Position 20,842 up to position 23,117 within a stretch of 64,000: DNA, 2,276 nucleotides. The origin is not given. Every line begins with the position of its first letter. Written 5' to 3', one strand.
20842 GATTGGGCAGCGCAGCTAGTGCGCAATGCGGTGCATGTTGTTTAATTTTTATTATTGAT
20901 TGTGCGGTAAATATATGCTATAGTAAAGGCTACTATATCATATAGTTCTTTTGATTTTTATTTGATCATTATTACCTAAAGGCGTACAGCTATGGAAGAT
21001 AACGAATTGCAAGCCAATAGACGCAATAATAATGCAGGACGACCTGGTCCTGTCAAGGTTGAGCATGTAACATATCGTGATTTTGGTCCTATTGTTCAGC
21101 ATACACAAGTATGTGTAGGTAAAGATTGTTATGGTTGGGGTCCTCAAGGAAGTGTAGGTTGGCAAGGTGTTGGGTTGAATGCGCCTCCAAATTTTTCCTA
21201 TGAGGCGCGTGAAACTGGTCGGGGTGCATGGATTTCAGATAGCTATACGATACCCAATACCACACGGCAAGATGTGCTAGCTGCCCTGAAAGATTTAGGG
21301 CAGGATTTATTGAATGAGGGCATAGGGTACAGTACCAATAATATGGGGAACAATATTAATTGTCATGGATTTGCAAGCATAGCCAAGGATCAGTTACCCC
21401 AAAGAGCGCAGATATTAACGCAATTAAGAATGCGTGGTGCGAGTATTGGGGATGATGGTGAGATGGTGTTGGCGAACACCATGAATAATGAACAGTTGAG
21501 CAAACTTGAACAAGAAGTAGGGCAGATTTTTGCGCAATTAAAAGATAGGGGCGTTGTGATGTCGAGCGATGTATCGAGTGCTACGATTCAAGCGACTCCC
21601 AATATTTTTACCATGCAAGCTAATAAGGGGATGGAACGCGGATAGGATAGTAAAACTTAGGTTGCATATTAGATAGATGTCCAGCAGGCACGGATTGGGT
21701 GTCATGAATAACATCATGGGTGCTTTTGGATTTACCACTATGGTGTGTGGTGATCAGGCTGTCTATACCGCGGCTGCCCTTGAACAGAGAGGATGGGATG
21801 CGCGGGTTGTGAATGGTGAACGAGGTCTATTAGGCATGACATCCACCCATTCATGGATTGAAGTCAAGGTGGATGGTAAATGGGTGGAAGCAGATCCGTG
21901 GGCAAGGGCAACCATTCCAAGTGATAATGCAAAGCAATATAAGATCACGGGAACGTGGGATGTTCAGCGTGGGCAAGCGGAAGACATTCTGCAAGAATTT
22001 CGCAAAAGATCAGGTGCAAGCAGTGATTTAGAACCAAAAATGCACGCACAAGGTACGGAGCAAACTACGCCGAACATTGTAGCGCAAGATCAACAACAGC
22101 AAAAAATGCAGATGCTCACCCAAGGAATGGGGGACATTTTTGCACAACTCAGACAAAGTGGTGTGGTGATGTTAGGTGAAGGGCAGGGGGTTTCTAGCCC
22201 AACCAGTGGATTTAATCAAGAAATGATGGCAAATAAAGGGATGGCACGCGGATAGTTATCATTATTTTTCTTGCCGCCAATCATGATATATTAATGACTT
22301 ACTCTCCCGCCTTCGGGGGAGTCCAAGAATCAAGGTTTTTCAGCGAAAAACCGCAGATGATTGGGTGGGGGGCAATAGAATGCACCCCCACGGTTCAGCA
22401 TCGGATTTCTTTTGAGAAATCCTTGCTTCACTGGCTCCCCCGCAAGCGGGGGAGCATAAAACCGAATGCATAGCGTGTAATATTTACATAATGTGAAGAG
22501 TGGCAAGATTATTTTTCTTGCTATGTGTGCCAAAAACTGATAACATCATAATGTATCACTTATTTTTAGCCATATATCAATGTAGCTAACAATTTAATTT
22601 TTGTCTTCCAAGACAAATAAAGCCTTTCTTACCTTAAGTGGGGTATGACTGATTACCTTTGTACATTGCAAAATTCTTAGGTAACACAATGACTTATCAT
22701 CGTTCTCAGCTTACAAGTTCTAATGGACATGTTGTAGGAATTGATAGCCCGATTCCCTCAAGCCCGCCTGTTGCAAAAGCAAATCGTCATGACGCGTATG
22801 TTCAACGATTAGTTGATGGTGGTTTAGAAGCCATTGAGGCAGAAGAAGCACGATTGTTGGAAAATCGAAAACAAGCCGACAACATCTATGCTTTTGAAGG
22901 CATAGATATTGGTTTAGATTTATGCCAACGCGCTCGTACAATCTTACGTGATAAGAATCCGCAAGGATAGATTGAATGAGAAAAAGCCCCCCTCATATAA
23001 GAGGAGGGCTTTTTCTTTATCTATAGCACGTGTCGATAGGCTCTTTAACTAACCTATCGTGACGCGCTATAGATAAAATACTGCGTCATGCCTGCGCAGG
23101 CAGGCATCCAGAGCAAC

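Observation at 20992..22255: Tandem pair of papain-fold enzymes (PLAAT/LRAT-like and transglutaminase-like) sharing a ~50-aa C-terminal tail: candidate secreted effector pair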

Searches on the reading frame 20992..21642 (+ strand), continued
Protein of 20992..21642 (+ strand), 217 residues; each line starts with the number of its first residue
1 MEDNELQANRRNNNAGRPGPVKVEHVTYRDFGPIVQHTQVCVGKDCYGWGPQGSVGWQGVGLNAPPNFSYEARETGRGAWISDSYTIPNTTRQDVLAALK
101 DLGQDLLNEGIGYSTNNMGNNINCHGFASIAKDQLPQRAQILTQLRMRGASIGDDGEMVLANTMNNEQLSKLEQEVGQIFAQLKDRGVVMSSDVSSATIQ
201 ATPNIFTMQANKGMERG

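Call 69: search_protein_families(library=padloc, proteins=[window:20992-21642:+], max_evalue=0.1)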
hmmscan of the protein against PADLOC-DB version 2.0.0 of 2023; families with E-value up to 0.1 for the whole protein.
window:20992-21642:+ (217 aa): 0 families

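Call 70: search_protein_families(library=pfam, proteins=[L006:780-1328:-, L003:590-1135:+, L003:14896-15387:+], max_evalue=0.001)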
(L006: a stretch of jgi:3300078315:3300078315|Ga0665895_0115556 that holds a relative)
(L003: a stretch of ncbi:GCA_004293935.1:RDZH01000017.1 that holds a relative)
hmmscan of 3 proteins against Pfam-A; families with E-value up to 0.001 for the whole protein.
L006:780-1328:- (182 aa): 2 families
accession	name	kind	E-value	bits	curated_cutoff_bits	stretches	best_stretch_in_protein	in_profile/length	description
PF13561.12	adh_short_C2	-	1.1e-19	71.4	27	1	4-171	63-236/236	Enoyl-(Acyl carrier protein) reductase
PF00106.31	adh_short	-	2.4e-16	60.3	26.6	1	4-125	69-189/195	short chain dehydrogenase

L003:590-1135:+ (182 aa): 0 families

L003:14896-15387:+ (164 aa): 0 families

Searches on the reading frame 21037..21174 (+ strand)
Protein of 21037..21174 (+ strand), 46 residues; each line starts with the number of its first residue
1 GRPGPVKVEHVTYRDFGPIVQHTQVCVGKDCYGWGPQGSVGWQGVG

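Call 49: search_protein_families(library=pfam, proteins=[window:21037-21174:+], max_evalue=10)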
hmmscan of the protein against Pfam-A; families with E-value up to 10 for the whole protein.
seq(46 aa): 1 family
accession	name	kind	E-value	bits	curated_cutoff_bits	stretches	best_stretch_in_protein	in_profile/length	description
PF15192.11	TMEM213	-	0.13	12.9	27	1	3-43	14-52/79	TMEM213 family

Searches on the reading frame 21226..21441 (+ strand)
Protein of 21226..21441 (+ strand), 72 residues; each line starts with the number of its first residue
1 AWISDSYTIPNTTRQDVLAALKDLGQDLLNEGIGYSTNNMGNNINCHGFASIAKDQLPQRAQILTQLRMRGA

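Call 49: search_protein_families(library=pfam, proteins=[window:21226-21441:+], max_evalue=10)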
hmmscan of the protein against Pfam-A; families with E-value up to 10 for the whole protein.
seq(72 aa): 2 families
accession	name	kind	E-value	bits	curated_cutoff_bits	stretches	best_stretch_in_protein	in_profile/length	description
PF09904.15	HTH_43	-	0.11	12.9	27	1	6-36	29-59/89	Winged helix-turn helix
PF12408.13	DUF3666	-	0.18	11.6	25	1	13-33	2-22/47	Ribose-5-phosphate isomerase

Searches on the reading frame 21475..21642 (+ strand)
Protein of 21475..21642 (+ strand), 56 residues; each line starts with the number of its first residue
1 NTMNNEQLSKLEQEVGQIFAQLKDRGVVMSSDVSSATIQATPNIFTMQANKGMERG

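Call 24: find_homologous_proteins(query=A4, max_evalue=10)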
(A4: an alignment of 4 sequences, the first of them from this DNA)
Query A4 (4 sequences): 7 candidates shared short words with the query, none scored E <= 10.

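Call 53: find_related_loci(query=A4, collection=genome_contigs, flank=10000)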
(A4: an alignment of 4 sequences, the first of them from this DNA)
Query A4 (56 aa) in genome_contigs; peptide patterns used: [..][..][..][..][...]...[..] (x = any residue, [..] = any of these).
160 stretches matched a pattern; 1 encode a relative of the query (tblastn E <= 1e-3); 1 distinct loci.
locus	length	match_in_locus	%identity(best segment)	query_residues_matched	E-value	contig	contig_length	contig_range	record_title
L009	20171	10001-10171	81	1-56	3e-27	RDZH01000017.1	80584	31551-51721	MAG: Alphaproteobacteria bacterium isolate PH2015_06S_46_36 PH2015_06S_scaffold_86, whole genome shotgun sequence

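Call 54: find_related_loci(query=A4, collection=metagenome_contigs, flank=5000)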
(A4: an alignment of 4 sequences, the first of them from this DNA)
Query A4 (56 aa) in metagenome_contigs; peptide patterns used: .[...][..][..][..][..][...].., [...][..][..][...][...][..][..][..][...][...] (x = any residue, [..] = any of these).
600 stretches matched a pattern, but none encodes a relative of the query by tblastn (E <= 1e-3).

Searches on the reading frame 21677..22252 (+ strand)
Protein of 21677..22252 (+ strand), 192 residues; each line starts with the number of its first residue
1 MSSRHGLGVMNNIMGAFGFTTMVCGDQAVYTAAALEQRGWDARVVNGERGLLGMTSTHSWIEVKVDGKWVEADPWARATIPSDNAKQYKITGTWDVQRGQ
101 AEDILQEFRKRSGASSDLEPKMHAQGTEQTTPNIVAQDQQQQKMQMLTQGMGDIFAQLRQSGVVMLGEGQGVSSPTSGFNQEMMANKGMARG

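Call 4: search_protein_families(library=pfam, proteins=[window:21677-22252:+], max_evalue=10)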
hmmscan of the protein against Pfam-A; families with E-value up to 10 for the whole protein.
window:21677-22252:+ (192 aa): 3 families
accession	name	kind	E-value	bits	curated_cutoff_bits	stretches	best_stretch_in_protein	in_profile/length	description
PF01841.26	Transglut_core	-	3.9e-06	27.5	23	1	23-74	53-108/108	Transglutaminase-like superfamily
PF13471.12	Transglut_core3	-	0.016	15.5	26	1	22-73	56-104/117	Transglutaminase-like superfamily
PF18364.6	Molybdopterin_N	-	0.17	12.3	26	1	63-83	10-31/41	Molybdopterin oxidoreductase N-terminal domain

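Call 5: search_protein_families(library=ncbifam, proteins=[window:21677-22252:+], max_evalue=10)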
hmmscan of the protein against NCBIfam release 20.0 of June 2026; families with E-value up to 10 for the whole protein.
window:21677-22252:+ (192 aa): 0 families

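Call 9: find_homologous_proteins(query=window:21677-22252:+, max_evalue=0.01)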
Query window:21677-22252:+ (192 aa): 3 proteins with E <= 0.01 among 114 candidates.
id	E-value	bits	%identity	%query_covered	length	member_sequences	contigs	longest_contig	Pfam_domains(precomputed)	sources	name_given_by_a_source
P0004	1.1e-116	405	100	95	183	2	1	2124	PF01841.26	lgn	-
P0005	9.7e-60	219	69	71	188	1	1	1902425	PF01841.26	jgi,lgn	jgi:transglutaminase-like putative cysteine protease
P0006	5.8e-31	126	55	59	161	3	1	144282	PF01841.26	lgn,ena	-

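Call 12: find_encoding_contigs(protein=P0005, flank=10000, max_places=3)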
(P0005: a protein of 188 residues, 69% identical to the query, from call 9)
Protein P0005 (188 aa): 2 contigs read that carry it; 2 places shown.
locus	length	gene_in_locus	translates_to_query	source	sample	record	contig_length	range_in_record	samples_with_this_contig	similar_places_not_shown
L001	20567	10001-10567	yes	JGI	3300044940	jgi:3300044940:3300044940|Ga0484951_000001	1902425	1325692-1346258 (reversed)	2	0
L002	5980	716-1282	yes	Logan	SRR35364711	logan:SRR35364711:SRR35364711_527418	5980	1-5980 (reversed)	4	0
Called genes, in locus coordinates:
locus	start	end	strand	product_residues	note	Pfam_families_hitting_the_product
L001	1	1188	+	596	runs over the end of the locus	PF00496:SBP_bac_5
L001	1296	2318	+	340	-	PF01171:ATP_bind_3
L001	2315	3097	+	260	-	PF01571:GCV_T (weak), PF25455:Beta-barrel_CAF17_C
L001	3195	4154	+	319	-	PF00268:Ribonuc_red_sm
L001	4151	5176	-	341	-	PF07722:Peptidase_C26, PF00117:GATase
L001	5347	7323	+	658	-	PF02824:TGS (weak), PF07973:tRNA_SAD, PF00587:tRNA-synt_2b, PF03129:HGTP_anticodon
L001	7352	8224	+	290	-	PF01972:SDH_protease, PF25145:NfeD1b_N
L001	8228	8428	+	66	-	-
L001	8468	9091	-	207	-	PF02798:GST_N (weak), PF13409:GST_N_2, PF13417:GST_N_3, PF00043:GST_C (weak), PF14497:GST_C_3, PF13410:GST_C_2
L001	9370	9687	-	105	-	-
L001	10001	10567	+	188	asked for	PF01841:Transglut_core (faint)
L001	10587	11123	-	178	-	PF00072:Response_reg, PF02954:HTH_8, PF13556:HTH_30 (weak)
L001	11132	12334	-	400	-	PF25323:6TM_PilS (weak), PF02518:HATPase_c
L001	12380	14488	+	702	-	PF07715:Plug, PF00593:TonB_dep_Rec_b-barrel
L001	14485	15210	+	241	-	PF03544:TonB_C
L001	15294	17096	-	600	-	PF00999:Na_H_Exchanger, PF02254:TrkA_N, PF27452:KefB_C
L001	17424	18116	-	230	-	PF00072:Response_reg, PF00486:Trans_reg_C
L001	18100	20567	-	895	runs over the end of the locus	PF02702:KdpD, PF00582:Usp (weak), PF13493:DUF4118, PF13492:GAF_3 (weak), PF00512:HisKA, PF02518:HATPase_c, PF14501:HATPase_c_5 (faint)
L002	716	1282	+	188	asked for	PF01841:Transglut_core (faint)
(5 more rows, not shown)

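Call 20: find_encoding_contigs(protein=P0006, flank=10000, max_places=3)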
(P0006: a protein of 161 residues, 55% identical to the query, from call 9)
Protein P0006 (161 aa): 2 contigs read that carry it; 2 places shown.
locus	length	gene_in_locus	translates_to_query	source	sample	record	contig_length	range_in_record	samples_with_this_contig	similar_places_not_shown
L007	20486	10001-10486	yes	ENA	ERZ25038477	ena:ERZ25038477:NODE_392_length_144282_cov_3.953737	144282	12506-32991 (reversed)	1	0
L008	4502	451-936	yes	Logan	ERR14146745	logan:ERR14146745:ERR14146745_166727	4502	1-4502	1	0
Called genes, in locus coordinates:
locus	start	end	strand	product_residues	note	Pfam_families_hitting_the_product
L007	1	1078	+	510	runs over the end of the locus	PF01039:Carboxyl_trans, PF03255:ACCA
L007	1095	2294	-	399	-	PF25919:BSH_CusB (faint), PF25917:BSH_RND, PF25973:BSH_CzcB (weak), PF25954:Beta-barrel_RND_2, PF25989:YknX_C (weak)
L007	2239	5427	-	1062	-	PF00873:ACR_tran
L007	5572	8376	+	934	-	PF00311:PEPcase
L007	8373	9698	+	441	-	PF00365:PFK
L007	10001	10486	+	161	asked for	PF01841:Transglut_core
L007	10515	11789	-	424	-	PF02515:CoA_transf_3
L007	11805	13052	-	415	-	PF02515:CoA_transf_3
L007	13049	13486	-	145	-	PF07883:Cupin_2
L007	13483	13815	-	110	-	PF07978:NIPSNAP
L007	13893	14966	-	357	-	PF01370:Epimerase (weak), PF05368:NmrA (faint), PF13460:NAD_binding_10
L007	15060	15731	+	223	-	PF13369:Transglut_core2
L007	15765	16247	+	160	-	PF14196:ATC_hydrolase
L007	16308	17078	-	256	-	PF00005:ABC_tran, PF09818:ABC_ATPase (faint), PF02463:SMC_N (faint), PF13304:AAA_21 (faint)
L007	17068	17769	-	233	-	PF00528:BPD_transp_1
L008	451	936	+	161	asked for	PF01841:Transglut_core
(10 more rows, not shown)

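Call 31: search_solved_structures(query=A5, max_evalue=10, show_alignments=2)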
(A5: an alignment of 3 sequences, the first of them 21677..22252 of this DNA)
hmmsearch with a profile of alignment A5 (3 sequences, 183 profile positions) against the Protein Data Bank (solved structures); distinct sequences matched with E-value up to 10: 4.
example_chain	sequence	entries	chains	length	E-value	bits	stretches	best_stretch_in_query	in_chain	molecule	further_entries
5kev_B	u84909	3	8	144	0.28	13.8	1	77-127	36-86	VtrC Protein | VtrC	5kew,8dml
9hth_A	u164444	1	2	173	0.38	13.4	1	122-173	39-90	DNA-directed DNA polymerase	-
1hh1_A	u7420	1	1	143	1.2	11.8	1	100-132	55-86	HOLLIDAY JUNCTION RESOLVING ENZYME HJC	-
4tkk_A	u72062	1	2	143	1.2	11.8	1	100-132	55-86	Holliday junction resolvase Hjc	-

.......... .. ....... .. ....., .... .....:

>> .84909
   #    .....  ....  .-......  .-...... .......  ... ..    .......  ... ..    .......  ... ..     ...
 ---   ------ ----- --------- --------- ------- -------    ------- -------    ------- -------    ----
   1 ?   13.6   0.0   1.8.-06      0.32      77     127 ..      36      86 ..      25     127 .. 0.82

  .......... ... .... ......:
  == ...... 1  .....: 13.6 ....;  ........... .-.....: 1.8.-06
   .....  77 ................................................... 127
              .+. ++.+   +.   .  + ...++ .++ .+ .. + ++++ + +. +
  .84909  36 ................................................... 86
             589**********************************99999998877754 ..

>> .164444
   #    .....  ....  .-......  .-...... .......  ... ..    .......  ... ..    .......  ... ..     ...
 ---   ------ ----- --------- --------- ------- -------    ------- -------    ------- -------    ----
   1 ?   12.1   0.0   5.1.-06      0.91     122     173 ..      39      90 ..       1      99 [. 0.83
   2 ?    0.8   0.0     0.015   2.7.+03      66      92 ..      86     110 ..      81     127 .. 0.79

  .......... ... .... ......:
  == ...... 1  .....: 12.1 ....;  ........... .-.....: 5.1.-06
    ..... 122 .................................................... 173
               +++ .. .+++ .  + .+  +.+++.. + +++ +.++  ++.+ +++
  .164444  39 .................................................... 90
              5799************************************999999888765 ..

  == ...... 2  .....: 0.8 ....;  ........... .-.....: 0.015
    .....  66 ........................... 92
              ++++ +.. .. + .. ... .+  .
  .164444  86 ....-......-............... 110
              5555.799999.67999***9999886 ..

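Call 37: predict_structure(alignment_id=A5)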
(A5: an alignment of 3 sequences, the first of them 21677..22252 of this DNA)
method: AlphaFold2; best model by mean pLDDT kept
length: 192 residues; sequences in the alignment: 3
mean_pLDDT: 53.0   pTM: 0.45
mean pLDDT of the five models: 53.0, 50.0, 49.3, 45.2, 40.4
residues with pLDDT >= 90: 0; 70-90: 68; 50-70: 23; < 50: 101
segments of 3 or more residues with pLDDT < 50: 1-21, 76-81, 119-192
pLDDT, mean of each block of 10 residues (from residue 1): 28 30 67 80 82 73 80 53 67 83 81 60 29 30 34 37 30 29 36 38
secondary structure, 60 per line:
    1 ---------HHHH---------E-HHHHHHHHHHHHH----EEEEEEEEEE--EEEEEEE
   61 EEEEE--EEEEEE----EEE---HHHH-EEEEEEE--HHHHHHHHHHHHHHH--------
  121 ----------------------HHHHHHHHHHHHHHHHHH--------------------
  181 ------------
elements in order: H10-13 H25-37 E42-51 E54-65 E68-73 E78-80 H84-87 E89-95 H98-112 H143-160

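Call 43: search_protein_families(library=phrogs, proteins=[window:21677-22252:+, P0005, P0006], max_evalue=1)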
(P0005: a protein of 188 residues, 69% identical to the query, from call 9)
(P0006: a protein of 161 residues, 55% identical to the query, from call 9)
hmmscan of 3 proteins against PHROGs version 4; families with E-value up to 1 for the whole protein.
window:21677-22252:+ (192 aa): 1 family
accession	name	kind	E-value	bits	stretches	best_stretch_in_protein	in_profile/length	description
phrog_12895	-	unknown function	0.18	12.7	1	25-48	26-49/56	-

P0005 (188 aa): 1 family
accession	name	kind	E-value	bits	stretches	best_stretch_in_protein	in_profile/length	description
phrog_37255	-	unknown function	0.15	12.9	1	100-124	16-40/152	-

P0006 (161 aa): 1 family
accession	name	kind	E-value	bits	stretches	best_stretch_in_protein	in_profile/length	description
phrog_29815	-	unknown function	0.21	12.7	1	15-51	9-44/60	-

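Call 59: find_related_loci(query=A5, collection=viral_contigs, flank=5000)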
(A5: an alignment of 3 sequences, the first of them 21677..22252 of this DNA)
Query A5 (192 aa) in viral_contigs; peptide patterns used: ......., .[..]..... (x = any residue, [..] = any of these).
30 stretches matched a pattern, but none encodes a relative of the query by tblastn (E <= 1e-3).

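Call 61: find_related_loci(query=A5, collection=metagenome_contigs, flank=4000)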
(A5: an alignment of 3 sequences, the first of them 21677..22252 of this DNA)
Query A5 (192 aa) in metagenome_contigs; peptide patterns used: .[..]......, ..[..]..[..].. (x = any residue, [..] = any of these).
88 stretches matched a pattern, but none encodes a relative of the query by tblastn (E <= 1e-3).

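Call 69: search_protein_families(library=padloc, proteins=[window:21677-22252:+], max_evalue=0.1)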
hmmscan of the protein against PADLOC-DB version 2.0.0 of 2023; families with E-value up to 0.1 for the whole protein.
window:21677-22252:+ (192 aa): 1 family
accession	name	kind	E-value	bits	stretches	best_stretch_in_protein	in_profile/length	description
PDLC01435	Csm3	-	0.019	13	1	29-81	9-61/147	"CAS-III-A,CAS-III-D; effector_G7"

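Call 70: search_protein_families(library=pfam, proteins=[L001:9370-9684:-], max_evalue=0.001)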
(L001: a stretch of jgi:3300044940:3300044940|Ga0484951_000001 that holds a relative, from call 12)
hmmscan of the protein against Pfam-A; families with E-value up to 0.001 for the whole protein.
L001:9370-9684:- (104 aa): 0 families

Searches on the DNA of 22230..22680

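Call 76: search_rna_families(source=window, start=22230, end=22680, threshold=evalue, max_evalue=1)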
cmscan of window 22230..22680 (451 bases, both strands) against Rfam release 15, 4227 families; matches with E-value up to 1: 2.
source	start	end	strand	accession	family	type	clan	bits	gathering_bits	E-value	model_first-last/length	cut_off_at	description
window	22436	22607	-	RF00022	GcvB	Gene;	-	22.2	42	0.0076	1-204/204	no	GcvB RNA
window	22521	22644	-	RF01227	snoR83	Gene; snRNA; snoRNA; HACA-box;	-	18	40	0.84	1-129/129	no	Small nucleolar RNA snoR83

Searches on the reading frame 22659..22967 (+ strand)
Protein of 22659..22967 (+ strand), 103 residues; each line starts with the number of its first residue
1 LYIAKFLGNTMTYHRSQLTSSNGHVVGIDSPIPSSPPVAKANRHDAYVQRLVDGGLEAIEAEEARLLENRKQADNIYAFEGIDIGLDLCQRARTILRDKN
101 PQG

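Call 4: search_protein_families(library=pfam, proteins=[window:22659-22967:+], max_evalue=10)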
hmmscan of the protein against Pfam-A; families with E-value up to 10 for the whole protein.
window:22659-22967:+ (103 aa): 0 families

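Call 5: search_protein_families(library=ncbifam, proteins=[window:22659-22967:+], max_evalue=10)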
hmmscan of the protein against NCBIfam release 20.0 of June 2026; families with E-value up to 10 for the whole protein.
window:22659-22967:+ (103 aa): 3 families
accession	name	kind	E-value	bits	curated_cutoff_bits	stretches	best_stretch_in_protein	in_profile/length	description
NF006845.0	PRK09357.2-6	equivalog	0.046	12.4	728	1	12-83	258-327/428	dihydroorotase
NF006842.0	PRK09357.2-3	equivalog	0.078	11.6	695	1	35-86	294-344/440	dihydroorotase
NF006841.0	PRK09357.2-2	equivalog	0.14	10.8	640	1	18-83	256-321/421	dihydroorotase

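Call 43: search_protein_families(library=phrogs, proteins=[window:22659-22967:+], max_evalue=1)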
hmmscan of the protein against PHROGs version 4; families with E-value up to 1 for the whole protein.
window:22659-22967:+ (103 aa): 3 families
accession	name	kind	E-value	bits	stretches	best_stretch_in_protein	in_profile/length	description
phrog_33538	-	unknown function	0.13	13.2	1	49-78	23-48/58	-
phrog_32952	-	unknown function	0.13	11.7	1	5-52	117-164/489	-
phrog_24380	-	unknown function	0.31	12.5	1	56-94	4-42/74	-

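Call 69: search_protein_families(library=padloc, proteins=[window:22689-22967:+], max_evalue=0.1)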
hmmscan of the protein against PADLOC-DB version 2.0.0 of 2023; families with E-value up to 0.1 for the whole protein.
window:22689-22967:+ (93 aa): 0 families
